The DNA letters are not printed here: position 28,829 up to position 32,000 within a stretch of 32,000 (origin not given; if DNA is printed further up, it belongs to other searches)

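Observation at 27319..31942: Candidate undescribed system: co-oriented make/break/sense cyclic-nucleotide cluster ending in a 987-aa cNMP-binding protein of unknown architecture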

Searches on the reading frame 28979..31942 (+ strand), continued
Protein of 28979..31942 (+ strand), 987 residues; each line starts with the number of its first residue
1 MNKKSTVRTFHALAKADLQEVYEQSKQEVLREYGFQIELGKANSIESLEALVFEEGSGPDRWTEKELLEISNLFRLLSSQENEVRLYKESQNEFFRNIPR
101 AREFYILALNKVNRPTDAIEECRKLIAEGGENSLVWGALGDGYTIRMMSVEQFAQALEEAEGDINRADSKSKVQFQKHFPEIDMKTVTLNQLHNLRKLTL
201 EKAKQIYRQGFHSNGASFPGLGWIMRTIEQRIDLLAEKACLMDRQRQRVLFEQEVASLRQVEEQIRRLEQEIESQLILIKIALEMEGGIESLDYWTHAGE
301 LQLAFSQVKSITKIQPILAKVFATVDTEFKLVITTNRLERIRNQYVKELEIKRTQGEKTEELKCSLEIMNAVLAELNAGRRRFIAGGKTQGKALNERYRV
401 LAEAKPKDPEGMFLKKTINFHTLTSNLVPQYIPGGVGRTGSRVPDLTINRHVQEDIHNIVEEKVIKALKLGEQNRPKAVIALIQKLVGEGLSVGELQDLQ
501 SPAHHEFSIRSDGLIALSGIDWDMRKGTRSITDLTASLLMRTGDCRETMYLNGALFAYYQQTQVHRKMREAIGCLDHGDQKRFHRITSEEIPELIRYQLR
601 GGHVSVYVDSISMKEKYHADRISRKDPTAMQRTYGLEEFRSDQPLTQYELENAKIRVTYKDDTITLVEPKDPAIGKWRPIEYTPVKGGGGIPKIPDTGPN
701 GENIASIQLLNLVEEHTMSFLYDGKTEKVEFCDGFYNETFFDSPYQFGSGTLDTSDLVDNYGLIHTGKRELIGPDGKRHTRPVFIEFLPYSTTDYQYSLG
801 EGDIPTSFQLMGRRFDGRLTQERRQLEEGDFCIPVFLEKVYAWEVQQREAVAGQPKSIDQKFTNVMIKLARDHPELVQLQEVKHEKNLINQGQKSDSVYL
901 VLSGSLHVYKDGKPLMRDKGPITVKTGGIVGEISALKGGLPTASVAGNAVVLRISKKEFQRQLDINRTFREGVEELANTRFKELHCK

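Call 25: predict_structure(alignment_id=A1)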
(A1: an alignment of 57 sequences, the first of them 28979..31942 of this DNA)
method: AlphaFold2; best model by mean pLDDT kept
length: 987 residues; sequences in the alignment: 57
mean_pLDDT: 87.6   pTM: 0.88
mean pLDDT of the five models: 87.6, 87.5, 86.6, 85.7, 85.4
residues with pLDDT >= 90: 492; 70-90: 437; 50-70: 47; < 50: 11
segments of 3 or more residues with pLDDT < 50: 436-440
pLDDT, mean of each block of 10 residues (from residue 1): 64 90 84 80 87 78 87 88 94 88 94 94 92 92 96 92 88 92 89 94 96 92 96 93 83 86 94 96 92 92 90 94 91 95 96 90 95 97 90 94 88 89 79 56 77 92 92 89 94 89 89 86 68 88 86 95 94 92 96 93 92 90 88 93 93 95 92 86 90 89 93 91 93 87 79 89 90 92 86 63 81 87 90 91 88 61 74 78 85 87 87 80 84 80 87 86 79 76 61
secondary structure, 60 per line:
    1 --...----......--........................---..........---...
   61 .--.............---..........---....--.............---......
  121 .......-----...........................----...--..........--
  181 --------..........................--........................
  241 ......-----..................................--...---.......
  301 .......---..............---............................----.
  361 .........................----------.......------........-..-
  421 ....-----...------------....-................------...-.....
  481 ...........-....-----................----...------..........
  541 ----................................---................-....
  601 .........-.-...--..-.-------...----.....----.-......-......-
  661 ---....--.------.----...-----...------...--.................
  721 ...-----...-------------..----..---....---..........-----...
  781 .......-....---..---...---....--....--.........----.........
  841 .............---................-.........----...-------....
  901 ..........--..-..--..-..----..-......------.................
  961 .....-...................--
elements in order (helices of 4 or more, strands of 3 or more residues): H10-15 H18-41 H45-54 H58-61 H64-76 H80-89 H93-96 H99-111 H115-127 H133-159 H169-178 H189-214 H217-246 H252-285 H294-307 H311-324 H328-355 H360-385 H396-402 H409-416 H421-424 E430-432 E445-448 H450-465 H476-491 H493-496 H502-517 E531-533 H534-540 H545-576 H580-595 E597-609 E613-615 E629-631 H636-640 H647-652 E654-659 E664-667 E682-684 E690-692 E704-723 E729-731 H756-759 E763-772 E778-787 H789-792 E807-810 E813-816 H819-827 H832-853 H857-872 E877-882 E887-889 E897-910 H932-937 E944-955 H956-965 H967-985

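Call 26: search_protein_representatives(alignment_id=A1)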
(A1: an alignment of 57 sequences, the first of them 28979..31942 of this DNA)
Query: 57 sequences, 986 profile positions. Proteins with E-value up to 0.001 (for the whole library): 3384; up to 1e-10: 259; up to 1e-30: 46. The best 150 are listed.
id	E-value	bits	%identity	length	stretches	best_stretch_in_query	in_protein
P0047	0.0e+00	1545.3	-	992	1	2-985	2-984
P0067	0.0e+00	1517.3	-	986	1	6-980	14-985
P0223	1.4e-261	887.0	-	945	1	7-847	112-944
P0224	2.1e-251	853.4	-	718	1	265-981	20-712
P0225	2.4e-237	806.8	-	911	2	191-849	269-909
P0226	8.1e-203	692.5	-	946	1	6-850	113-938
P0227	2.3e-156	538.7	-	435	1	8-435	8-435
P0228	5.5e-151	521.0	-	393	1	2-374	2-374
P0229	1.8e-142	492.7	-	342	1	639-980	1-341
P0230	1.5e-120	420.2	-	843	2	197-845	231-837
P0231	3.8e-104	365.9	-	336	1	511-846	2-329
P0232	1.1e-101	357.7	-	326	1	3-310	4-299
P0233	3.9e-89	316.2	-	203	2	524-675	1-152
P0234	2.2e-88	313.7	-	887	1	42-815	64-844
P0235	8.4e-87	308.5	-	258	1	691-908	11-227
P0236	1.4e-82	294.5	-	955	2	266-802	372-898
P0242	2.1e-63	231.0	-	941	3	273-572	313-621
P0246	1.0e-52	195.6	-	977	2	262-798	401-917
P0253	1.4e-40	155.5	-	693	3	273-624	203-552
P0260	3.1e-34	134.5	-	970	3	39-401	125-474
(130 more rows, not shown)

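Call 28: search_protein_families(library=pfam, proteins=[P0223, P0226, P0225, P0230, P0234, P0236, P0242, P0246, P0260, P0253], max_evalue=0.01)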
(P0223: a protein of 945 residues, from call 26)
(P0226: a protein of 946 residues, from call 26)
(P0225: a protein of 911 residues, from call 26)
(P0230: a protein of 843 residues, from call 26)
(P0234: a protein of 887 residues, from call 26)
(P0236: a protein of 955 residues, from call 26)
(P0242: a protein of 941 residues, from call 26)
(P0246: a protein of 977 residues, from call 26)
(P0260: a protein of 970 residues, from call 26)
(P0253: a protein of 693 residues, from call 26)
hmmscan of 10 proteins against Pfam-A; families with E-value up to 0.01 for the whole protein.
P0223 (945 aa): 0 families

P0226 (946 aa): 1 family
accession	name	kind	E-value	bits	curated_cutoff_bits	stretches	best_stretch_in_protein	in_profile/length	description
PF20308.4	TPR-S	-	5.8e-05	24.1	27.6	1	192-258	7-67/102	Tetratricopeptide Repeats-Sensor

P0225 (911 aa): 1 family
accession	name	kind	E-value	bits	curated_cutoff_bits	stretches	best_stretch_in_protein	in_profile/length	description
PF20308.4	TPR-S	-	2.4e-08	34.9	27.6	1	193-296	6-94/102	Tetratricopeptide Repeats-Sensor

P0230 (843 aa): 1 family
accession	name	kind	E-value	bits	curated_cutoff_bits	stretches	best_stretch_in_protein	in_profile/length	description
PF20308.4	TPR-S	-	0.00021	22.2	27.6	1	158-256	6-97/102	Tetratricopeptide Repeats-Sensor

P0234 (887 aa): 0 families

P0236 (955 aa): 0 families

P0242 (941 aa): 0 families

P0246 (977 aa): 0 families

P0260 (970 aa): 2 families
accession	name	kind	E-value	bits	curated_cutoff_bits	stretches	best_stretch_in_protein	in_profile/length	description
PF20308.4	TPR-S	-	1.8e-06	28.9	27.6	1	273-329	52-101/102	Tetratricopeptide Repeats-Sensor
PF13281.12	MAP3K_TRAF_bd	-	1.8e-05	24.4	24.1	0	83-234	64-220/371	MAP3K TRAFs-binding domain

P0253 (693 aa): 2 families
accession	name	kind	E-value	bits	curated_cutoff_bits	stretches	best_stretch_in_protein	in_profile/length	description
PF13281.12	MAP3K_TRAF_bd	-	2.8e-09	36.9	24.1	1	80-269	135-344/371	MAP3K TRAFs-binding domain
PF20308.4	TPR-S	-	9.7e-06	26.5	27.6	1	97-190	2-99/102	Tetratricopeptide Repeats-Sensor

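Call 31: fold_search(model_id=the predicted structure, library=pdb)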
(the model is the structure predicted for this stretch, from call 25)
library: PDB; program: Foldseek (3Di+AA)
matches with E <= 10: 1243; with E <= 0.001: 60
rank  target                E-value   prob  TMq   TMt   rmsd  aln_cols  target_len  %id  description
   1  2q0a_A                6.3e-05  1.00  0.11  0.49  14.1       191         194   15  Structure and rearrangements in the carboxy-terminal region of SpIH channels (released 2007-06-19)
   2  2ptm                  1.1e-04  1.00  0.10  0.50  14.7       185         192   17  Structure and rearrangements in the carboxy-terminal region of SpIH channels (released 2007-06-19)
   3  3bpz_C                1.1e-04  1.00  0.10  0.49  14.4       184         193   16  HCN2-I 443-460 E502K in the presence of cAMP (released 2008-03-25)
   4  3bpz_A                1.1e-04  1.00  0.10  0.49  14.5       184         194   16  HCN2-I 443-460 E502K in the presence of cAMP (released 2008-03-25)
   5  4muv_B                1.2e-04  1.00  0.11  0.69   7.0       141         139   20  M. loti cyclic-nucleotide binding domain mutant displaying inverted ligand selectivity, cyclic-GMP bound (released 2014-06-25)
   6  3u11_A                1.9e-04  1.00  0.11  0.52  13.9       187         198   14  Tetramerization dynamics of the C-terminus underlies isoform-specific cAMP-gating in HCN channels (released 2011-10-26)
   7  3etq_B                2.0e-04  1.00  0.10  0.49  14.5       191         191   17  X-ray structure of cysteine-free fragment of mHCN2 C-terminal region from amino acids 443-630 including C508N, C584S,  (released 2009-06-23)
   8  1q3e_A                2.3e-04  1.00  0.10  0.49  14.3       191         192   16  HCN2J 443-645 in the presence of cGMP (released 2003-09-09)
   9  5khh                  2.5e-04  1.00  0.11  0.50  14.7       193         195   16  HCN2 CNBD in complex with inosine-3', 5'-cyclic monophosphate (cIMP) (released 2016-09-14)
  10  3u0z_A                2.5e-04  1.00  0.11  0.49  14.9       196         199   16  Tetramerization dynamics of the C-terminus underlies isoform-specific cAMP-gating in HCN channels (released 2011-10-26)
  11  4rz7                  2.6e-04  1.00  0.09  0.11  25.1       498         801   11  Crystal Structure of PVX_084705 with bound PCI32765 (released 2015-01-14)
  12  3clp_C                3.0e-04  1.00  0.10  0.70   7.4       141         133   18  M. loti cyclic-nucleotide binding domain mutant 2 (released 2008-08-05)
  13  5dzc                  3.0e-04  1.00  0.10  0.11  27.3       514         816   12  Crystal structure of the cGMP-dependent protein kinase PKG from Plasmodium Vivax - AMPPNP bound (released 2015-10-14)
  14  3etq_A                3.1e-04  1.00  0.11  0.49  14.4       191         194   17  X-ray structure of cysteine-free fragment of mHCN2 C-terminal region from amino acids 443-630 including C508N, C584S,  (released 2009-06-23)
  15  1q3e_B                3.2e-04  1.00  0.10  0.49  14.4       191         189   16  HCN2J 443-645 in the presence of cGMP (released 2003-09-09)
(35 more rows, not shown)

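Call 36: search_protein_families(library=pfam, proteins=[L008:6234-9695:-, L012:3160-6528:+, L012:6569-9910:+, L013:11453-12640:+, L007:235-1749:-, L016:12940-14028:+, L003:13988-14782:-, L003:14813-15634:-, L003:13084-13860:-], max_evalue=0.001)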
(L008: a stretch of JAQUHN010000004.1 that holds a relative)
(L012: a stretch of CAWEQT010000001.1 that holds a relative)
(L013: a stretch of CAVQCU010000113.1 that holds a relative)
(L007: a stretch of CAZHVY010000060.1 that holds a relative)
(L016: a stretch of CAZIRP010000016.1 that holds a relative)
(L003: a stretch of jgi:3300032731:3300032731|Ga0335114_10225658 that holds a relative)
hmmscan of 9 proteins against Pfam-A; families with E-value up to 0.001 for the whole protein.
L008:6234-9695:- (1153 aa): 8 families
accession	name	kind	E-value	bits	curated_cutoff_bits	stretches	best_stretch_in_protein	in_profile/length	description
PF13191.12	AAA_16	-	5.9e-27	95.6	32.6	1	300-485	2-166/167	AAA ATPase domain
PF00211.25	Guanylate_cyc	-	1.4e-20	74.1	21.9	1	100-280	7-182/183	Adenylate and Guanylate cyclase catalytic domain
PF13424.12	TPR_12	-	9.6e-13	48.6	30.1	1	890-949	14-75/77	Tetratricopeptide repeat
PF07719.23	TPR_2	-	1e-08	35.1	27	0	920-951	2-33/34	Tetratricopeptide repeat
PF12773.13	DZR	-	1.3e-06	28.9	27.3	1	5-48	1-45/45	Double zinc ribbon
PF00515.34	TPR_1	-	2e-05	24.7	27.8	0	925-951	7-33/34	Tetratricopeptide repeat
PF13401.12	AAA_22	-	8.2e-05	23.4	27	1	322-372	5-55/130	AAA domain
PF13181.12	TPR_8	-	0.00024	21.5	25.7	0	1100-1131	1-32/34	Tetratricopeptide repeat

L012:3160-6528:+ (1122 aa): 8 families
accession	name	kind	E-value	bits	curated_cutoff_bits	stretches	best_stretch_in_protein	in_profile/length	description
PF00211.25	Guanylate_cyc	-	1.2e-22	80.9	21.9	1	73-247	6-177/183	Adenylate and Guanylate cyclase catalytic domain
PF13191.12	AAA_16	-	4.4e-21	76.5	32.6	1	271-452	1-163/167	AAA ATPase domain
PF12773.13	DZR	-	6.2e-11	42.7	27.3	1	3-46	1-45/45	Double zinc ribbon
PF13424.12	TPR_12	-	2.3e-09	37.7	30.1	0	1049-1104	20-77/77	Tetratricopeptide repeat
PF13240.11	Zn_Ribbon_1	-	3.5e-09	36.6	25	2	28-49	2-23/23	zinc-ribbon domain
PF13248.11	Zn_ribbon_3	-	3.2e-06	26.8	27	1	25-49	2-26/26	zinc-ribbon domain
PF17874.7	TPR_MalT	-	1.2e-05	25.2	45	0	864-1004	53-197/336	MalT-like TPR region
PF13401.12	AAA_22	-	5.7e-05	23.9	27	1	294-447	5-110/130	AAA domain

L012:6569-9910:+ (1113 aa): 10 families
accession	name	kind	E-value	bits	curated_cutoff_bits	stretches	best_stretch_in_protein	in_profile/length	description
PF00211.25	Guanylate_cyc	-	7.9e-23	81.4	21.9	1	68-243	4-176/183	Adenylate and Guanylate cyclase catalytic domain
PF13191.12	AAA_16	-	7.5e-20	72.5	32.6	1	268-443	1-157/167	AAA ATPase domain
PF17874.7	TPR_MalT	-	1.3e-13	51.4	45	1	899-1100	8-205/336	MalT-like TPR region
PF13424.12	TPR_12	-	9.7e-12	45.4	30.1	1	933-1004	4-77/77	Tetratricopeptide repeat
PF12773.13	DZR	-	2.2e-09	37.7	27.3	1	3-46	1-45/45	Double zinc ribbon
PF13240.11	Zn_Ribbon_1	-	1.2e-08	34.9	25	1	2-23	1-22/23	zinc-ribbon domain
PF07719.23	TPR_2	-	3.4e-07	30.3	27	0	934-964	3-33/34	Tetratricopeptide repeat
PF13401.12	AAA_22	-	0.00046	20.9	27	0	293-443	7-109/130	AAA domain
PF00515.34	TPR_1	-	0.00065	19.9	27.8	0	1055-1084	2-31/34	Tetratricopeptide repeat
PF23914.1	TPR_CcmH_CycH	-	0.00087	19.6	42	0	933-963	51-81/158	Cytochrome c-type biogenesis protein H TPR domain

L013:11453-12640:+ (395 aa): 5 families
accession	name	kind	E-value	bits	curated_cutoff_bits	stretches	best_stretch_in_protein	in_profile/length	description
PF00211.25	Guanylate_cyc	-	4e-25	88.9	21.9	1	72-249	3-177/183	Adenylate and Guanylate cyclase catalytic domain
PF13191.12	AAA_16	-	3.7e-12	47.5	32.6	1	273-351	1-76/167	AAA ATPase domain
PF12773.13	DZR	-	7.5e-08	32.9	27.3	1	3-36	1-34/45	Double zinc ribbon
PF13248.11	Zn_ribbon_3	-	4.8e-05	23.1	27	0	2-24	4-26/26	zinc-ribbon domain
PF10923.14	BrxC_BrxD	-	0.00091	18.7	22.2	0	269-318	22-71/414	BREX system ATP-binding protein BrxC/D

L007:235-1749:- (504 aa): 1 family
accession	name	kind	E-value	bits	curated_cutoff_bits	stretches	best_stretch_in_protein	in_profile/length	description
PF00753.33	Lactamase_B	-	5.4e-07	30.2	22.7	0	43-79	14-56/196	Metallo-beta-lactamase superfamily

L016:12940-14028:+ (362 aa): 3 families
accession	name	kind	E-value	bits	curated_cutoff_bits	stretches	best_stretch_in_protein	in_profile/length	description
PF01408.29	GFO_IDH_MocA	-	1e-28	100.9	24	1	33-153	1-118/120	Oxidoreductase family, NAD-binding Rossmann fold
PF22725.1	GFO_IDH_MocA_C3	-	4.8e-18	65.8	27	1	164-274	2-123/124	GFO/IDH/MocA C-terminal domain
PF02894.22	GFO_IDH_MocA_C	-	5.3e-11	43.2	22.9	1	170-356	4-214/218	Oxidoreductase family, C-terminal alpha/beta domain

L003:13988-14782:- (264 aa): 0 families

L003:14813-15634:- (273 aa): 0 families

L003:13084-13860:- (258 aa): 2 families
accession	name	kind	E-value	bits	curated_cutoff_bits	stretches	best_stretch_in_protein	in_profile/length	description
PF12706.13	Lactamase_B_2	-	7.3e-14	52.3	27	1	42-223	27-199/200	Beta-lactamase superfamily domain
PF00753.33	Lactamase_B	-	5.4e-07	30.2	22.7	1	42-161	40-152/196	Metallo-beta-lactamase superfamily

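Call 41: search_solved_structures(query=A1, max_evalue=10)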
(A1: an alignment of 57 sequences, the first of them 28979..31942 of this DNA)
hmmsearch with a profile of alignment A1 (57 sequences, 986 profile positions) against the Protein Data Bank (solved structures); distinct sequences matched with E-value up to 10: 95 (the best 60 are shown).
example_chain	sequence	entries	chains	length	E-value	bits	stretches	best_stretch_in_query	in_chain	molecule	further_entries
8jsk_A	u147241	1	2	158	7.1e-09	37.3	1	859-981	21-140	PycTIR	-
8jsj_A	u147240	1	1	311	1.5e-06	29.6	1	867-981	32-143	PycTIR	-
5kbf_A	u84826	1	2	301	1.2e-05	26.6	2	879-960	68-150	CAMP-dependent protein kinase regulatory subunit, putative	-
5d1i_A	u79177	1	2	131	0.00013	23.2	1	883-965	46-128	Cyclic nucleotide-binding protein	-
4x6r_B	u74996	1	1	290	0.00014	23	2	884-963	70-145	cAMP-dependent protein kinase type I-alpha regulatory subunit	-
2qcs_B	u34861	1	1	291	0.00014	23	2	884-963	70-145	cAMP-dependent protein kinase type I-alpha regulatory subunit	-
3shr_A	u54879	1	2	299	0.00015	22.9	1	853-962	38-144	cGMP-dependent protein kinase 1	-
1ne4_A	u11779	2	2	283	0.00016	22.8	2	884-964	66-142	cAMP-dependent protein kinase type I-alpha regulatory chain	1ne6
7ssb_A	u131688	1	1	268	0.00017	22.8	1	874-963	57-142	cGMP-dependent protein kinase 1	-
1rgs_A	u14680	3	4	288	0.00017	22.8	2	884-963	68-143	CAMP DEPENDENT PROTEIN KINASE | cAMP-dependent protein kinase type I-alpha regulatory chain | cAMP-dependent protein kinase type I-alpha regulatory subunit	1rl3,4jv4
5jr7_B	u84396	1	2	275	0.00018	22.7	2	884-963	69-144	cAMP-dependent protein kinase type I-alpha regulatory subunit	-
4z07_A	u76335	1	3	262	0.00023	22.3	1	880-962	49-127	cGMP-dependent protein kinase 1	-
4mx3_A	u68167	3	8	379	0.00041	21.5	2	884-963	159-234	cAMP-dependent protein kinase type I-alpha regulatory subunit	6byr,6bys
6no7_B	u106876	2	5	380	0.00042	21.5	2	884-963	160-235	cAMP-dependent protein kinase type I-alpha regulatory subunit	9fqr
9edd_B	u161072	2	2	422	0.00047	21.3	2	884-963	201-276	cAMP-dependent protein kinase type I-alpha regulatory subunit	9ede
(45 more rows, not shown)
